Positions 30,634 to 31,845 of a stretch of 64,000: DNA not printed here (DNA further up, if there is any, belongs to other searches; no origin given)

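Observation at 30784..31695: NusB antitermination factor fused to a NUDIX hydrolase domain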

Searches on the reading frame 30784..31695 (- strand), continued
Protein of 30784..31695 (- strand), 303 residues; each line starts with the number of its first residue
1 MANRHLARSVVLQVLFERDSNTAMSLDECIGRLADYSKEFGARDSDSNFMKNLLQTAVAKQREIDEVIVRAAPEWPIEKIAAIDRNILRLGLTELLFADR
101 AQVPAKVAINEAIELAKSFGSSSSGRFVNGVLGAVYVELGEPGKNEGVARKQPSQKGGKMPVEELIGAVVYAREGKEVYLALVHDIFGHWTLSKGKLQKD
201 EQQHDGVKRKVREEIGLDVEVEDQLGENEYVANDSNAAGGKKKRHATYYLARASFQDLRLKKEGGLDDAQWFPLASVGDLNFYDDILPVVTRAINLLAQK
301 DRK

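Call 21: find_homologous_proteins(query=A1, max_evalue=1e-10)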
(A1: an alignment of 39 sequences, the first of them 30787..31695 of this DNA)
Query A1 (39 sequences) (303 aa, profile of the alignment): 8000 proteins with E <= 1e-10 among 8000 candidates; the best 120 are listed.
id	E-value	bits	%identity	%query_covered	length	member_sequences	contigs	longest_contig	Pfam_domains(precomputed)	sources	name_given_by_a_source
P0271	5.2e-126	438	-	-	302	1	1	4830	PF00293.35,PF01029.24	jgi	jgi:transcription antitermination protein NusB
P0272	1.1e-125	437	-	-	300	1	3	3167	PF00293.35,PF01029.24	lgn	-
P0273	3.3e-125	435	-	-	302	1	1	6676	PF00293.35,PF01029.24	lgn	-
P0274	5.9e-125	434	-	-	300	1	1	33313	PF00293.35,PF01029.24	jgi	jgi:N utilization substance protein B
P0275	1.1e-124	434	-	-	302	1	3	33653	PF00293.35,PF01029.24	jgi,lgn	-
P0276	1.8e-124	433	-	-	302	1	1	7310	PF00293.35,PF01029.24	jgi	jgi:N utilization substance protein B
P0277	1.9e-124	433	-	-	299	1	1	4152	PF00293.35,PF01029.24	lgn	-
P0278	2.1e-124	433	-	-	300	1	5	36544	PF00293.35,PF01029.24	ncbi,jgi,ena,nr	ncbi:MAG TPA: transcription antitermination factor NusB [Candidatus Paceibacterota bacterium]|nr:tra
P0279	2.1e-124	433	-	-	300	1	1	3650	PF00293.35,PF01029.24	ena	-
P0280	2.1e-124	433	-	-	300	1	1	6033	PF00293.35,PF01029.24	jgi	jgi:N utilization substance protein B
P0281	3.0e-124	432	-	-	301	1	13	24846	PF00293.35,PF01029.24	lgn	-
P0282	3.6e-124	432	-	-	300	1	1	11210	PF00293.35,PF01029.24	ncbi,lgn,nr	ncbi:MAG TPA: transcription antitermination factor NusB [Candidatus Paceibacterota bacterium]|nr:tra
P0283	3.6e-124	432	56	95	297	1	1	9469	PF00293.35,PF01029.24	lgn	-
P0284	3.7e-124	432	-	-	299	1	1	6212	PF00293.35,PF01029.24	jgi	jgi:N utilization substance protein B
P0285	3.7e-124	432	51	99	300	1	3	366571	PF00293.35,PF01029.24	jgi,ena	-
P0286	3.9e-124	432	-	-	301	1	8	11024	PF00293.35,PF01029.24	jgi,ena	-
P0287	4.9e-124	431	-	-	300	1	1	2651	PF00293.35,PF01029.24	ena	-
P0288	6.4e-124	431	-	-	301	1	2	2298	PF00293.35,PF01029.24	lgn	-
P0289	7.0e-124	431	-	-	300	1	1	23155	PF00293.35,PF01029.24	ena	-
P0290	7.1e-124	431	-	-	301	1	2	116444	PF00293.35,PF01029.24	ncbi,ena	ncbi:MAG: transcription antitermination factor NusB [Candidatus Paceibacterota bacterium]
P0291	8.1e-124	431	55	99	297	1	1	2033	PF00293.35,PF01029.24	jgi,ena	-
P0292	8.3e-124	431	-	-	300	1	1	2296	PF00293.35,PF01029.24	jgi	jgi:N utilization substance protein B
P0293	8.6e-124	431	-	-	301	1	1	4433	PF00293.35,PF01029.24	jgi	-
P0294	9.0e-124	431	-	-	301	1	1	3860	PF00293.35,PF01029.24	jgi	-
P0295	9.6e-124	430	-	-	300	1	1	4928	PF00293.35,PF01029.24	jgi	jgi:N utilization substance protein B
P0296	1.0e-123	430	-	-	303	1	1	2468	PF00293.35,PF01029.24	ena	-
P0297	1.1e-123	430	-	-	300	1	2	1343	PF00293.35,PF01029.24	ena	-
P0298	1.1e-123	430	-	-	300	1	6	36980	PF00293.35,PF01029.24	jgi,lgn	-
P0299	2.1e-123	429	-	-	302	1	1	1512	PF00293.35,PF01029.24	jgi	-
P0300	2.3e-123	429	-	-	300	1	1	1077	PF00293.35,PF01029.24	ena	-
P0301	2.4e-123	429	-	-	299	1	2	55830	PF00293.35,PF01029.24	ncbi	-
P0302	2.9e-123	429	-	-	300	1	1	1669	PF00293.35,PF01029.24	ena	-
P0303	2.9e-123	429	-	-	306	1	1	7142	PF00293.35,PF01029.24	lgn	-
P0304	3.0e-123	429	-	-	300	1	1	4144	PF00293.35,PF01029.24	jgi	-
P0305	3.4e-123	429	-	-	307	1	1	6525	PF00293.35,PF01029.24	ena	-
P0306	3.8e-123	428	-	-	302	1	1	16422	PF00293.35,PF01029.24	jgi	-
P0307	3.9e-123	428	-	-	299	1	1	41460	PF00293.35,PF01029.24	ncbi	ncbi:MAG: transcription antitermination factor NusB [Patescibacteria group bacterium]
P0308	3.9e-123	428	-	-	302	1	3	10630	PF00293.35,PF01029.24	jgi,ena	-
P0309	4.0e-123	428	-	-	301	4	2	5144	PF00293.35,PF01029.24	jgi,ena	-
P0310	4.1e-123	428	55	99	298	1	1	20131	PF00293.35,PF01029.24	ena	-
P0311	4.1e-123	428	-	-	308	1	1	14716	PF00293.35,PF01029.24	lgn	-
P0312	4.4e-123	428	-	-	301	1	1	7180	PF00293.35,PF01029.24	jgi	-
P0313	4.6e-123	428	52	99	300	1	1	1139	PF00293.35,PF01029.24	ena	-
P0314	4.6e-123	428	-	-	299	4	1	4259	PF00293.35,PF01029.24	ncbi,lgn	-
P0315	5.2e-123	428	-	-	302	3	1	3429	PF00293.35,PF01029.24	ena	-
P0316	5.3e-123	428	-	-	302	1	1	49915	PF00293.35,PF01029.24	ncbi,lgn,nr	ncbi:MAG: transcription antitermination factor NusB [bacterium]|nr:transcription antitermination fac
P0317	5.4e-123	428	-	-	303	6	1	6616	PF00293.35,PF01029.24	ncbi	-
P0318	5.9e-123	428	-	-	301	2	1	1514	PF00293.35,PF01029.24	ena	-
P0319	5.9e-123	428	-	-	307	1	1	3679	PF00293.35,PF01029.24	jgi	-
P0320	5.9e-123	428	-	-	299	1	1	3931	PF00293.35,PF01029.24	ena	-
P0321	6.0e-123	428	-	-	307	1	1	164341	PF00293.35,PF01029.24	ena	-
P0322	6.1e-123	428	-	-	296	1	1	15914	PF00293.35,PF01029.24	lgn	-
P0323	6.3e-123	428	-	-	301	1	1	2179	PF00293.35,PF01029.24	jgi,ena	-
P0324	6.3e-123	428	-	-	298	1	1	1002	PF00293.35,PF01029.24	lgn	-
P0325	6.5e-123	428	-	-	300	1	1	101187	PF00293.35,PF01029.24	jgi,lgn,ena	-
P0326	7.0e-123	428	-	-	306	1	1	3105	PF00293.35,PF01029.24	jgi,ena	jgi:N utilization substance protein B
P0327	7.1e-123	428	-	-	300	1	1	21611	PF00293.35,PF01029.24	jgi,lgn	-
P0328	7.2e-123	428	-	-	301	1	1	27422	PF00293.35,PF01029.24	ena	-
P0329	7.5e-123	428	-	-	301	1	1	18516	PF00293.35,PF01029.24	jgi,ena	-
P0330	7.8e-123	427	-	-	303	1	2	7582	PF00293.35,PF01029.24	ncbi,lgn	ncbi:MAG: transcription antitermination factor NusB [Minisyncoccia bacterium]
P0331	7.9e-123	427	-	-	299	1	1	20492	PF00293.35,PF01029.24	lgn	-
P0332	8.1e-123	427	-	-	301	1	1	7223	PF00293.35,PF01029.24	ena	-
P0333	8.3e-123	427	-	-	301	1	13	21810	PF00293.35,PF01029.24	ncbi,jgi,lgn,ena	-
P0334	8.5e-123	427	-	-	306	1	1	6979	PF00293.35,PF01029.24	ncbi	-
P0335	9.4e-123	427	-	-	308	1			PF00293.35,PF01029.24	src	-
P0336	9.4e-123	427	-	-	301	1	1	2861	PF00293.35,PF01029.24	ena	-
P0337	9.5e-123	427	-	-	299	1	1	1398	PF00293.35,PF01029.24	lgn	-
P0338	9.7e-123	427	-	-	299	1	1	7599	PF00293.35,PF01029.24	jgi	jgi:transcription antitermination protein NusB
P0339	9.8e-123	427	-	-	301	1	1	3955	PF00293.35,PF01029.24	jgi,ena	-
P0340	9.9e-123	427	56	99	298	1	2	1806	PF00293.35,PF01029.24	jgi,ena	-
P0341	9.9e-123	427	-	-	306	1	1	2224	PF00293.35,PF01029.24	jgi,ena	-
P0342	1.0e-122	427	51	99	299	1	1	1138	PF00293.35,PF01029.24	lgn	-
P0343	1.1e-122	427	-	-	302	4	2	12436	PF00293.35,PF01029.24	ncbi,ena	-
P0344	1.1e-122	427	-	-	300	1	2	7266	PF00293.35,PF01029.24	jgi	jgi:N utilization substance protein B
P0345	1.2e-122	427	-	-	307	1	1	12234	PF00293.35,PF01029.24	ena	-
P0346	1.2e-122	427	-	-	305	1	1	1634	PF00293.35,PF01029.24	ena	-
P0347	1.2e-122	427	-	-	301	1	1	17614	PF00293.35,PF01029.24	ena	-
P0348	1.2e-122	427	-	-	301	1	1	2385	PF00293.35,PF01029.24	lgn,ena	-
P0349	1.2e-122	427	54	99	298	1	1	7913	PF00293.35,PF01029.24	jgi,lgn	-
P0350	1.3e-122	427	-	-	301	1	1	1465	PF00293.35,PF01029.24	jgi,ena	-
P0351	1.3e-122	427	-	-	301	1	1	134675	PF00293.35,PF01029.24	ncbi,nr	ncbi:MAG: transcription antitermination factor NusB [Candidatus Nomurabacteria bacterium]|nr:transcr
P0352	1.4e-122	427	-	-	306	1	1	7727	PF00293.35,PF01029.24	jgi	jgi:N utilization substance protein B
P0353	1.4e-122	427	-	-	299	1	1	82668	PF00293.35,PF01029.24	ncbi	ncbi:MAG: transcription antitermination factor NusB [Patescibacteria group bacterium]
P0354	1.5e-122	427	-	-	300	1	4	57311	PF00293.35,PF01029.24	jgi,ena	-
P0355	1.5e-122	427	-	-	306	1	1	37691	PF00293.35,PF01029.24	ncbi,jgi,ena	ncbi:MAG: transcription antitermination factor NusB [bacterium]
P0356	1.5e-122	427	-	-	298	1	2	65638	PF00293.35,PF01029.24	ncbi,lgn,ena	-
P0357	1.5e-122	426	-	-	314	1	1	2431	PF00293.35,PF01029.24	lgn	-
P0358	1.6e-122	426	55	99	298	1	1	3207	PF00293.35,PF01029.24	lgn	-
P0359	1.6e-122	426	-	-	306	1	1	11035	PF00293.35,PF01029.24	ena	-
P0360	1.7e-122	426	-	-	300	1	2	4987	PF00293.35,PF01029.24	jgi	-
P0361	1.7e-122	426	-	-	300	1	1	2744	PF00293.35,PF01029.24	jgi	-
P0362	1.8e-122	426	-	-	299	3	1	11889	PF00293.35,PF01029.24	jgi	jgi:transcription antitermination protein NusB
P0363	1.8e-122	426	-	-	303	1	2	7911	PF00293.35,PF01029.24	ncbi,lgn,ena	-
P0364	1.8e-122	426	-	-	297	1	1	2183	PF00293.35,PF01029.24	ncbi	-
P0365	1.9e-122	426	-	-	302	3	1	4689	PF00293.35,PF01029.24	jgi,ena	-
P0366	1.9e-122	426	-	-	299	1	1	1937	PF00293.35,PF01029.24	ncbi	-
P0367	2.0e-122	426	-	-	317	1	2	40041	PF00293.35,PF01029.24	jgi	jgi:N utilization substance protein B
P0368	2.0e-122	426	-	-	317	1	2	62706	PF00293.35,PF01029.24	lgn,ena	-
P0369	2.1e-122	426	-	-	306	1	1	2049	PF00293.35,PF01029.24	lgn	-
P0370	2.2e-122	426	55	99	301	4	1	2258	PF00293.35,PF01029.24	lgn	-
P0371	2.2e-122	426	-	-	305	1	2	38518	PF00293.35,PF01029.24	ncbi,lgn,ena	-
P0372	2.2e-122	426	-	-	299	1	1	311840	PF00293.35,PF01029.24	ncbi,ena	-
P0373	2.2e-122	426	-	-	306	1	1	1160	PF00293.35,PF01029.24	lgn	-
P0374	2.2e-122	426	-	-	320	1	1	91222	PF00293.35,PF01029.24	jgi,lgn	jgi:N utilization substance protein B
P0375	2.3e-122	426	-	-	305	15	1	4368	PF00293.35,PF01029.24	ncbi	-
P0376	2.3e-122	426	-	-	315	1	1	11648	PF00293.35,PF01029.24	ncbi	-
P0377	2.5e-122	426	-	-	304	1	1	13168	PF00293.35,PF01029.24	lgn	-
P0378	2.9e-122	426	-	-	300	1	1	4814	PF00293.35,PF01029.24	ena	-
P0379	2.9e-122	426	-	-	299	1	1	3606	PF00293.35,PF01029.24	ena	-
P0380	2.9e-122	426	-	-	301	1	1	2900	PF00293.35,PF01029.24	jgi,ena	-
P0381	3.1e-122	426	-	-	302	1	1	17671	PF00293.35,PF01029.24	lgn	-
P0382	3.1e-122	425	-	-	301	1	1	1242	PF00293.35,PF01029.24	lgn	-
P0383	3.1e-122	425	52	99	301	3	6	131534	PF00293.35,PF01029.24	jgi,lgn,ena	jgi:N utilization substance protein B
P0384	3.2e-122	425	-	-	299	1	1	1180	PF00293.35,PF01029.24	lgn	-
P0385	3.3e-122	425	53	99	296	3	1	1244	PF00293.35,PF01029.24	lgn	-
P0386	3.4e-122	425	-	-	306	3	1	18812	PF00293.35,PF01029.24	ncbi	-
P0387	3.4e-122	425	-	-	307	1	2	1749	PF00293.35,PF01029.24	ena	-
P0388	3.5e-122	425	-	-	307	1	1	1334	PF00293.35,PF01029.24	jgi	jgi:N utilization substance protein B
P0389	3.7e-122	425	-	-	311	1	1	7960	PF00293.35,PF01029.24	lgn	-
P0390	3.7e-122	425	-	-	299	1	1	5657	PF00293.35,PF01029.24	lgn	-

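Call 28: find_related_loci(query=A2, collection=genome_contigs, flank=6000)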
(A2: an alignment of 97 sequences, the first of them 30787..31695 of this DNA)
Query A2 (303 aa) in genome_contigs; peptide patterns used: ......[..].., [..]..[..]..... (x = any residue, [..] = any of these).
600 stretches matched a pattern (row limit reached: there are more); 593 encode a relative of the query (tblastn E <= 1e-3); the best 80 are kept; 80 distinct loci.
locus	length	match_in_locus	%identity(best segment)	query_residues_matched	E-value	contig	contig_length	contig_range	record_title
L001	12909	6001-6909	98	1-303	0e+0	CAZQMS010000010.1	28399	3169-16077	MAG TPA_asm: uncultured Candidatus Saccharibacteria bacterium isolate SRP329715_co2_386 genome assembly, contig: NODE_34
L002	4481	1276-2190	87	1-303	0e+0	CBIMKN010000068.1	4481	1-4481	MAG TPA_asm: uncultured bacterium isolate SRR16817059_concoct_14 genome assembly, contig: ERZ27394141.4621, whole genome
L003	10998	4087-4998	82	1-303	3e-166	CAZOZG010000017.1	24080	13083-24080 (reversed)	MAG TPA_asm: uncultured Candidatus Saccharibacteria bacterium isolate SRP273308_co1_18 genome assembly, contig: NODE_209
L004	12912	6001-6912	82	1-303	1e-165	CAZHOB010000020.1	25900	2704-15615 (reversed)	MAG TPA_asm: uncultured Candidatus Saccharibacteria bacterium isolate SRP193066_co2_91 genome assembly, contig: NODE_988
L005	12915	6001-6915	82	1-303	3e-165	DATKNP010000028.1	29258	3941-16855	MAG TPA_asm: Candidatus Paceibacterota bacterium isolate SMAG_U14740 k141_5637025, whole genome shotgun sequence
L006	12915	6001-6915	78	1-303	1e-157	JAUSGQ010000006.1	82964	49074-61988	MAG: bacterium isolate E14_metabat.bin.131 E14_k141_1638440, whole genome shotgun sequence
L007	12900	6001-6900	73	1-299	4e-147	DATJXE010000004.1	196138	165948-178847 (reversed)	MAG TPA_asm: Candidatus Paceibacterota bacterium isolate SMAG_U15118 k141_1702705, whole genome shotgun sequence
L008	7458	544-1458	72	1-302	5e-146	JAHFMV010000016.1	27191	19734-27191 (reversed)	MAG: Candidatus Kaiserbacteria bacterium isolate nzgw465 NODE_2356_length_27192_cov_6.033837, whole genome shotgun seque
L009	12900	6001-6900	72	1-299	5e-145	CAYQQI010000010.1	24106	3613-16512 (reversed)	MAG TPA_asm: uncultured Candidatus Saccharibacteria bacterium isolate binchicken_co264_107 genome assembly, contig: NODE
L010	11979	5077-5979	71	1-300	8e-145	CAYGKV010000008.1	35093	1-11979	MAG TPA_asm: uncultured Candidatus Saccharibacteria bacterium isolate ERP113451_co5_294 genome assembly, contig: NODE_58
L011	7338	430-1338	71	1-303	1e-143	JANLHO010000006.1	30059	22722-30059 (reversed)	MAG: Patescibacteria group bacterium isolate P6-19 k99_122320, whole genome shotgun sequence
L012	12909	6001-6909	71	1-302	3e-143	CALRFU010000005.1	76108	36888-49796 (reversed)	MAG: Candidatus Nomurabacteria bacterium isolate TH-08apr19-232 genome assembly, contig: TH-08apr19-C617, whole genome s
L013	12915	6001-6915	69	1-302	4e-140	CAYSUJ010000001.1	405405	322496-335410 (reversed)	MAG TPA_asm: uncultured Candidatus Saccharibacteria bacterium isolate SRP173033_co1_92 genome assembly, contig: NODE_10_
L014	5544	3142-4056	70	1-302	2e-140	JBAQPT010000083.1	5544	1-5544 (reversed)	MAG: Minisyncoccia bacterium isolate MFD03286_ilm_asm_bin13 k127_81028, whole genome shotgun sequence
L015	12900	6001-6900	70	1-299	2e-137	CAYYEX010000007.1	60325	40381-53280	MAG TPA_asm: uncultured Candidatus Saccharibacteria bacterium isolate ERP113451_co1_280 genome assembly, contig: NODE_35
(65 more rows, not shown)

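Call 37: predict_structure(alignment_id=A2)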
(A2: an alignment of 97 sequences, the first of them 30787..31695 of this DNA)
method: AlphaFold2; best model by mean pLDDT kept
length: 303 residues; sequences in the alignment: 97
mean_pLDDT: 85.2   pTM: 0.53
mean pLDDT of the five models: 85.2, 84.9, 84.9, 84.5, 84.2
residues with pLDDT >= 90: 169; 70-90: 90; 50-70: 24; < 50: 20
segments of 3 or more residues with pLDDT < 50: 141-157
pLDDT, mean of each block of 10 residues (from residue 1): 80 96 95 95 90 96 89 88 96 90 87 92 88 79 33 43 91 94 85 91 95 96 89 64 88 95 78 91 86 88 50
secondary structure, 60 per line:
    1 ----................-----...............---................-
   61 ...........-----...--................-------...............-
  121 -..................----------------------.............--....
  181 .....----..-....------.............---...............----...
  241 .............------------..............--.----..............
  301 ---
elements in order: H5-20 H26-40 H44-59 H61-71 H82-97 H105-119 H122-139 E162-174 E177-185 E193-196 H203-215 E219-233 E241-253 E266-273 H274-279 H287-300

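Call 39: fold_search(model_id=the predicted structure, library=pdb)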
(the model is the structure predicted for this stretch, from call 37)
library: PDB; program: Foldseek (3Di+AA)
matches with E <= 10: 893; with E <= 0.001: 511
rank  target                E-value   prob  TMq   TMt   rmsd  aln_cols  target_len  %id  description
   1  3i7u_A                4.5e-09  1.00  0.40  0.88   2.4       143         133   22  Crystal structure of AP4A hydrolase (aq_158) from Aquifex aeolicus VF5 (released 2009-07-21)
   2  3i7u_C                1.2e-08  1.00  0.41  0.88   2.3       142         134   22  Crystal structure of AP4A hydrolase (aq_158) from Aquifex aeolicus VF5 (released 2009-07-21)
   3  5ggc_A                2.0e-08  1.00  0.37  0.39   2.6       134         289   24  Crystal structure of Mycobacterium smegmatis MutT1 in complex with phosphate and magnesium ions (excess magnesium, I) (released 2017-04-19)
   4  5gg5                  2.1e-08  1.00  0.37  0.38   2.8       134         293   24  Crystal structure of Mycobacterium smegmatis MutT1 (released 2017-04-19)
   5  6m72                  2.3e-08  1.00  0.37  0.39   2.6       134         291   25  Crystal structure of Mycobacterium smegmatis MutT1 in complex with 8-oxo-dGDP (released 2020-10-14)
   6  3gz8_C                3.5e-08  1.00  0.37  0.67   6.6       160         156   22  Cocrystal structure of NUDIX domain of Shewanella oneidensis NrtR complexed with ADP ribose (released 2009-06-09)
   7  5gg8                  4.1e-08  1.00  0.37  0.38   2.9       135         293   24  Crystal structure of Mycobacterium smegmatis MutT1 in complex with 8-oxo-dGTP, 8-oxo-dGMP and pyrophosphate (II) (released 2017-04-19)
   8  5gg6_B                4.3e-08  1.00  0.37  0.38   3.1       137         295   23  Crystal structure of Mycobacterium smegmatis MutT1 in complex with 8-oxo-dGTP (released 2017-04-19)
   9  6m6y                  5.3e-08  1.00  0.38  0.39   2.5       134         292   25  Crystal structure of Mycobacterium smegmatis MutT1 in complex with 8-oxo-dGTP (released 2020-10-14)
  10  3gz8_A                5.9e-08  1.00  0.37  0.68   6.7       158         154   22  Cocrystal structure of NUDIX domain of Shewanella oneidensis NrtR complexed with ADP ribose (released 2009-06-09)
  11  9cxx_A                8.1e-08  1.00  0.38  0.39   2.8       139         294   20  Structure of Rv2985, a Nudix diadenosine polyphosphatase from M. tuberculosis, in complex with putative ATP (released 2026-01-14)
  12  5gg6_A                9.0e-08  1.00  0.36  0.37   2.9       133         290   23  Crystal structure of Mycobacterium smegmatis MutT1 in complex with 8-oxo-dGTP (released 2017-04-19)
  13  5xd5_A                1.1e-07  1.00  0.36  0.38   2.7       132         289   24  Crystal structure of Mycobacterium smegmatis MutT1 in complex with ATP, magnesium fluoride and phosphate (released 2017-08-09)
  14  5gg9                  1.1e-07  1.00  0.37  0.38   3.0       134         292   24  Crystal structure of Mycobacterium smegmatis MutT1 in complex with 8-oxo-GTP, 8-oxo-GMP and pyrophosphate (released 2017-04-19)
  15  4mpo_A                1.1e-07  1.00  0.40  0.79   3.0       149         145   20  1.90 A resolution structure of CT771 from Chlamydia trachomatis Bound to Hydrolyzed Ap4A Products (released 2014-01-22)
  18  1vc8_A                1.2e-07  1.00  0.37  0.84   2.8       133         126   26  Crystal Structure of a T.thermophilus HB8 Ap6A Hydrolase Ndx1-Ap6A Complex (released 2005-04-26)
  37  1tzt_A                7.3e-07  1.00  0.41  0.85   2.0       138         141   29  T. maritima NusB, P21 (released 2004-08-31)
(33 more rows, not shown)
